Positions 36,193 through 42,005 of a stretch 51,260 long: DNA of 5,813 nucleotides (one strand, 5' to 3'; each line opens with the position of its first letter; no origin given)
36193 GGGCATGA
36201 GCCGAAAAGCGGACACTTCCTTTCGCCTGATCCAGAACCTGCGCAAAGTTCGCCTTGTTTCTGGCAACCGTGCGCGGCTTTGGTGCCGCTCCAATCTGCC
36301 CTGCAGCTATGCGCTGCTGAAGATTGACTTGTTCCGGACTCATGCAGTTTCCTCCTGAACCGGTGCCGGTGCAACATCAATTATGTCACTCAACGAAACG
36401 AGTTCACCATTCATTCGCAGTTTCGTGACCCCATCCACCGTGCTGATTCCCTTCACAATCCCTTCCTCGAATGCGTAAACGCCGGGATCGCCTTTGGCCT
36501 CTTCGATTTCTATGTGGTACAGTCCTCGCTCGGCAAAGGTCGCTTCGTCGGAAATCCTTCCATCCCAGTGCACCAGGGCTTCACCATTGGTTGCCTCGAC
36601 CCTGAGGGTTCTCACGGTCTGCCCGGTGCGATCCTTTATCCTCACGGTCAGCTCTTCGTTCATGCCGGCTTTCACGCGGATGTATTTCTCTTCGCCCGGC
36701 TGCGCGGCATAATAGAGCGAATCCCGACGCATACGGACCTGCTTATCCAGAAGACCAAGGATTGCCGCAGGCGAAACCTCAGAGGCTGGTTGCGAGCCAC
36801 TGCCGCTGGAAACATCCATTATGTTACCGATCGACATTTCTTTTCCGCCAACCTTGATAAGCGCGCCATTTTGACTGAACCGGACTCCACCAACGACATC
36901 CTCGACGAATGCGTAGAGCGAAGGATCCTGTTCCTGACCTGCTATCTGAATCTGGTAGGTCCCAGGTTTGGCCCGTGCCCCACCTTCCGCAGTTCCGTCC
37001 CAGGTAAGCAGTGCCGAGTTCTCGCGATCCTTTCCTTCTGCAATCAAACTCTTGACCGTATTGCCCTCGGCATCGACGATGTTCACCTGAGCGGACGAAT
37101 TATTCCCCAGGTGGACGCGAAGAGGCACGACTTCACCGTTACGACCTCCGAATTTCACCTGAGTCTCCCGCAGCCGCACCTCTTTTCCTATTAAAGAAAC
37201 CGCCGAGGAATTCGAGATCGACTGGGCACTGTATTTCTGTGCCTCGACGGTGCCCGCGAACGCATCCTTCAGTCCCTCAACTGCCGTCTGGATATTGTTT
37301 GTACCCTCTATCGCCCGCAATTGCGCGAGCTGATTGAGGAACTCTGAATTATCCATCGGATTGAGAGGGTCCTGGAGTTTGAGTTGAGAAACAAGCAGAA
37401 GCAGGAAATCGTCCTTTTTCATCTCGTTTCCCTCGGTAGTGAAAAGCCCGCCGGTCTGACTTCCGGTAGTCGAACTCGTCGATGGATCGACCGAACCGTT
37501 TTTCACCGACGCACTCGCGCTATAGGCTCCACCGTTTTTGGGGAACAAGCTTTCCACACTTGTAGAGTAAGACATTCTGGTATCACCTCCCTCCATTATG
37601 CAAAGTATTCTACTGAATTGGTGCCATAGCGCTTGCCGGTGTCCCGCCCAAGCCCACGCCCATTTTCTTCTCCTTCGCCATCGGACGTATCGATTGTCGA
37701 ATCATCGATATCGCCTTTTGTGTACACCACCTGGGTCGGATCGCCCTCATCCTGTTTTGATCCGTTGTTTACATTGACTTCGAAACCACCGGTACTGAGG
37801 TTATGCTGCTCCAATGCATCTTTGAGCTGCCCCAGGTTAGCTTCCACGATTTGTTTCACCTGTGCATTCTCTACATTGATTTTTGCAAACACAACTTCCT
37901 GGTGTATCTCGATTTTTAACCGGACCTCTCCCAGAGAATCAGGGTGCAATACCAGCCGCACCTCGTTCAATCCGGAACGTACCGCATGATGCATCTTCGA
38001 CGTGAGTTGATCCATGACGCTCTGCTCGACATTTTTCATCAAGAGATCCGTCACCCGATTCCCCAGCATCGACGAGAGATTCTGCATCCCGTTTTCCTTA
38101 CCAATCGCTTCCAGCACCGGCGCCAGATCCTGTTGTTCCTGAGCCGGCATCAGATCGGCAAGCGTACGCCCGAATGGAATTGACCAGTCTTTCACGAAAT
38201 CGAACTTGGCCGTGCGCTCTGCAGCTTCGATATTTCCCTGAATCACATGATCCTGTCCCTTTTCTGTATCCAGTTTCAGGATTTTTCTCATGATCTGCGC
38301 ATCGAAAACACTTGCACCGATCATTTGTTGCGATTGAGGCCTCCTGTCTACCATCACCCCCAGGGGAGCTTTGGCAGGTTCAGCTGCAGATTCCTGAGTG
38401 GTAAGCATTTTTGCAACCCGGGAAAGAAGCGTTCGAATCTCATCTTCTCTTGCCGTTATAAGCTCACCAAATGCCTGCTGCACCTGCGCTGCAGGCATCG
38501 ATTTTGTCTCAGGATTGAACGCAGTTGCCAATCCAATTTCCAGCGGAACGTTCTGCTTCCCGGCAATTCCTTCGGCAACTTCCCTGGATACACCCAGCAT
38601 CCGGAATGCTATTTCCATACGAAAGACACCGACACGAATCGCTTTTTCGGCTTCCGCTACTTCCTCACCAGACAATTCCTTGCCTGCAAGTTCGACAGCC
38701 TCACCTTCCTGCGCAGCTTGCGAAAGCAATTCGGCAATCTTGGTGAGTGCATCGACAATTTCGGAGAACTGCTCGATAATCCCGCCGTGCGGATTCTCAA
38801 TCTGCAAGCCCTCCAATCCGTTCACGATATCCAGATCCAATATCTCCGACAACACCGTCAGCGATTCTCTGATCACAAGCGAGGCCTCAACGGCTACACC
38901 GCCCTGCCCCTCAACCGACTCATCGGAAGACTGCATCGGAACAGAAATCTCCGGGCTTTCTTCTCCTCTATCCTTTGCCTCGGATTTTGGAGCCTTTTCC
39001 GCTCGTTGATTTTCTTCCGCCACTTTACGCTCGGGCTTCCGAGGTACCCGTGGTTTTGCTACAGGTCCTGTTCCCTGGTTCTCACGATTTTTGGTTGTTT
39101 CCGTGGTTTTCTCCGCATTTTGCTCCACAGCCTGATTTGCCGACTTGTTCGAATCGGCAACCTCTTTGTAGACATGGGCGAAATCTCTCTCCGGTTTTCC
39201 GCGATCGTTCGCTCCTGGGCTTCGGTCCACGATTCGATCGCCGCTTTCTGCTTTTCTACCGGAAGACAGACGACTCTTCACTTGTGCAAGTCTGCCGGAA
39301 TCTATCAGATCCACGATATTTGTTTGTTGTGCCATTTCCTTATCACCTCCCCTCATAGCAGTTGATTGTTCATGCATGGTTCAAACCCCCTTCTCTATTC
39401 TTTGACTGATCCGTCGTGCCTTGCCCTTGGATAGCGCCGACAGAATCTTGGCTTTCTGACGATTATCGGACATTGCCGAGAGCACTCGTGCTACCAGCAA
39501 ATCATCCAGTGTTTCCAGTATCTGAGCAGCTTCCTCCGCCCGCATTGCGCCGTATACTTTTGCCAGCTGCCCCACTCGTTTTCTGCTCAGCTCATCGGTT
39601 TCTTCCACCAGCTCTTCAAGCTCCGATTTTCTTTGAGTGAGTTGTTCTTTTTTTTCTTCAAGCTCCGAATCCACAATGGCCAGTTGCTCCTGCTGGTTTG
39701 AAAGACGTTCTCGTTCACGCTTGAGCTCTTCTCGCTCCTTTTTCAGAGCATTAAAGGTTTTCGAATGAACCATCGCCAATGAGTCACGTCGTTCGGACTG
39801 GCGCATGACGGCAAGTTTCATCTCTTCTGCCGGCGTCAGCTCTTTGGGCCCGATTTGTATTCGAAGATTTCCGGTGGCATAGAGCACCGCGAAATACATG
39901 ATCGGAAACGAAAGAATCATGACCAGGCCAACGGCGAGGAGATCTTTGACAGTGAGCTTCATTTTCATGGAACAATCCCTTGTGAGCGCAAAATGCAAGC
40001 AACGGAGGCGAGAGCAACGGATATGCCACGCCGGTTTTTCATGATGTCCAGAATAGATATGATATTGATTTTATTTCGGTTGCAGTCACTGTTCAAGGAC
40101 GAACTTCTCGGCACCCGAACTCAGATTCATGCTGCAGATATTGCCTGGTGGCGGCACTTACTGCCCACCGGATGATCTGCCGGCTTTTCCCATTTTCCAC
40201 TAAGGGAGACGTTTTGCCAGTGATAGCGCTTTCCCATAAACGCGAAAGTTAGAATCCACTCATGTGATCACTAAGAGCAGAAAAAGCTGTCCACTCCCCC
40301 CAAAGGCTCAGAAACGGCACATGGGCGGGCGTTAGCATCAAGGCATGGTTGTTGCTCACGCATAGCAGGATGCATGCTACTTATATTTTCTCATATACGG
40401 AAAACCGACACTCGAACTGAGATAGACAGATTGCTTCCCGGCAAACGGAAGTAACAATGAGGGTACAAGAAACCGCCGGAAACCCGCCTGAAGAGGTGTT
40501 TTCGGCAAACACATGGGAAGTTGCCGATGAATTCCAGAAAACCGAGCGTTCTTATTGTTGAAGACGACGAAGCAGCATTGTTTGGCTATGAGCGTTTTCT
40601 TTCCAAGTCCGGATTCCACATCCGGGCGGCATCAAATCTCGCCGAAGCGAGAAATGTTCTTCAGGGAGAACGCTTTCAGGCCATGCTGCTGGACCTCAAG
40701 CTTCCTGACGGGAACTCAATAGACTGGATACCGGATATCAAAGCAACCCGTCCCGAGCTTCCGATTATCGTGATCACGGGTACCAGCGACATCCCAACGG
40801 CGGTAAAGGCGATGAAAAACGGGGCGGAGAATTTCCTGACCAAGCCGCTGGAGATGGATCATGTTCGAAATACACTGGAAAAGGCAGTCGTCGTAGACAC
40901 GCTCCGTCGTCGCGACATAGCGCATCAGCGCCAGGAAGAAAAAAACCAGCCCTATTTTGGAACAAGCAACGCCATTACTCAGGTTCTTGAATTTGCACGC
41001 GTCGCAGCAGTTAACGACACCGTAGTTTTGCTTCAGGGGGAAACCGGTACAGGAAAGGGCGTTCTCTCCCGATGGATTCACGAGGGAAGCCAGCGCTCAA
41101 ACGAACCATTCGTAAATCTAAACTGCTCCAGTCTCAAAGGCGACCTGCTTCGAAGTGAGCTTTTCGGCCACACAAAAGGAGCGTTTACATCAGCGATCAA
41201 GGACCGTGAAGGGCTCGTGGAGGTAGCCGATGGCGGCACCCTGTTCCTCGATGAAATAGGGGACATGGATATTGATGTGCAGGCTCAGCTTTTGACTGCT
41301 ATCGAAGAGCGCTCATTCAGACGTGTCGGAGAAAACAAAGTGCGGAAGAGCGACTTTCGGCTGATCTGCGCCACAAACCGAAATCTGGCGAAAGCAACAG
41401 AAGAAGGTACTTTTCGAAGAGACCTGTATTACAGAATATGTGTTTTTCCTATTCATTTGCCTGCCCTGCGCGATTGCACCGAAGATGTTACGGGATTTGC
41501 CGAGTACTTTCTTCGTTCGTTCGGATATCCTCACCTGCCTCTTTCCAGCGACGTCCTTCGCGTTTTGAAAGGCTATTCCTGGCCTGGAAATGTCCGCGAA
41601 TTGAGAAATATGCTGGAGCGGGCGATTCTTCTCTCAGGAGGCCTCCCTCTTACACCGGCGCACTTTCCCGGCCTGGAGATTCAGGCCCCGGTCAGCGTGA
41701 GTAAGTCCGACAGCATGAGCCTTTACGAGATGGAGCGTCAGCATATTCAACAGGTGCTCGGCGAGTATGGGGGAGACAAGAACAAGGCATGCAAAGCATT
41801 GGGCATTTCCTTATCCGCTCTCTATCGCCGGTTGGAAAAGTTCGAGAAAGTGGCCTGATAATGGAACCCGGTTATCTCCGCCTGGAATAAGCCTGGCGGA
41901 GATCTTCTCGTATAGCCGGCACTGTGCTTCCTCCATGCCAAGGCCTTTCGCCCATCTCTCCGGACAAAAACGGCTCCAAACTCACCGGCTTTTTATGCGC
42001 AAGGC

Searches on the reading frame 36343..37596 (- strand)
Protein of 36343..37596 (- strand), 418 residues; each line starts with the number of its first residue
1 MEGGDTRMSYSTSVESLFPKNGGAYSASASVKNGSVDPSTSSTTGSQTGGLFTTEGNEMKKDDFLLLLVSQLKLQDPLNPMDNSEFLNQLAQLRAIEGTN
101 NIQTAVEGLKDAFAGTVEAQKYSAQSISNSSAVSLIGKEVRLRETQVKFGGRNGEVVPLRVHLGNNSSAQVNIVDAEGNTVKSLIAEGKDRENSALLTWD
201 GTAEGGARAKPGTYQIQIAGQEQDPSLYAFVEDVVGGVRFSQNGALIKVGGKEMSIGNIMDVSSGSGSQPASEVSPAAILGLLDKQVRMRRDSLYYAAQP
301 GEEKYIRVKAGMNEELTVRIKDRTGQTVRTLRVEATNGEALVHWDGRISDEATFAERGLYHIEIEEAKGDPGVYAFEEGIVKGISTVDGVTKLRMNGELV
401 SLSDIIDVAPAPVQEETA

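Call 20: search_protein_families(library=pfam, proteins=[window:36343-37596:-], max_evalue=0.001)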
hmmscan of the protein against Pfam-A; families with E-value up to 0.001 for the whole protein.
window:36343-37596:- (418 aa): 4 families
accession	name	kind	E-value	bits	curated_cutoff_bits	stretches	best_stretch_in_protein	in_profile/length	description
PF03963.19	FlgD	-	1.9e-19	70.1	27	1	41-106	8-73/75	Flagellar hook capping protein - N-terminal region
PF13860.13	FlgD_ig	-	2.1e-16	60.1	27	2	166-222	21-77/79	FlgD Ig-like domain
PF13861.12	FLgD_tudor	-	1.5e-07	31.9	26.9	0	130-259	4-57/58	FlgD Tudor-like domain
PF01835.25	MG2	-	0.00012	22.8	32.8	0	314-369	34-87/96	MG2 domain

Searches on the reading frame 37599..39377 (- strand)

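Call 20: search_protein_families(library=pfam, proteins=[window:37599-39377:-], max_evalue=0.001)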
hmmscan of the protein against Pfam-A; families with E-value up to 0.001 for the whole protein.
window:37599-39377:- (593 aa): 1 family
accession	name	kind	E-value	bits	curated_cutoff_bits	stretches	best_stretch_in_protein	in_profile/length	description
PF02120.21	Flg_hook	-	1.2e-16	60.7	29.8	1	465-542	7-84/85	Flagellar hook-length control protein FliK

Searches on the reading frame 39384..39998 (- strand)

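Call 20: search_protein_families(library=pfam, proteins=[window:39384-39998:-], max_evalue=0.001)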
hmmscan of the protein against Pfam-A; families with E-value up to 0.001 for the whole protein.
window:39384-39998:- (205 aa): 1 family
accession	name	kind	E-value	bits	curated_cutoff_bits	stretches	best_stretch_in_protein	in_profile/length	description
PF03448.22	MgtE_N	-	0.00064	20.6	25.9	0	144-198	41-94/102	MgtE intracellular N domain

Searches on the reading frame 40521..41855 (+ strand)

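Call 50: search_protein_families(library=pfam, proteins=[window:40521-41855:+], max_evalue=0.001)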
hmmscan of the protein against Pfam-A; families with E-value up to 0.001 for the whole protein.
window:40521-41855:+ (445 aa): 10 families
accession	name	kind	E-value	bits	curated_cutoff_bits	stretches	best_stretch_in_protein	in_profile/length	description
PF00158.32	Sigma54_activat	-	2.9e-63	213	20.2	1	147-312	3-168/168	Sigma-54 interaction domain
PF00072.30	Response_reg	-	5.6e-24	84.9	30.2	1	10-119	1-110/111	Response regulator receiver domain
PF14532.12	Sigma54_activ_2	-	2.3e-18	67.2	25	1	146-316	1-138/138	Sigma-54 interaction domain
PF25601.1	AAA_lid_14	-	2.3e-14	53.4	27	1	318-383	2-71/87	AAA+ ATPase lid domain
PF02954.25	HTH_8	-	2.4e-10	40.4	22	1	403-441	4-42/42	Bacterial regulatory protein, Fis family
PF07728.20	AAA_5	-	1.8e-08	34.9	22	1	169-288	2-124/139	AAA domain (dynein-related subfamily)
PF00004.35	AAA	-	9.2e-07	29.8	21.2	1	169-287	1-110/131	ATPase family associated with various cellular activities (AAA)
PF07724.20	AAA_2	-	1.5e-06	28.7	27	1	168-295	5-133/166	AAA domain (Cdc48 subfamily)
PF01078.27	Mg_chelatase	-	6.9e-05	22.8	20.3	0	227-287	96-158/207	Magnesium chelatase, subunit ChlI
PF13604.12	AAA_30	-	0.00071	19.8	27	0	158-265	10-116/191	AAA domain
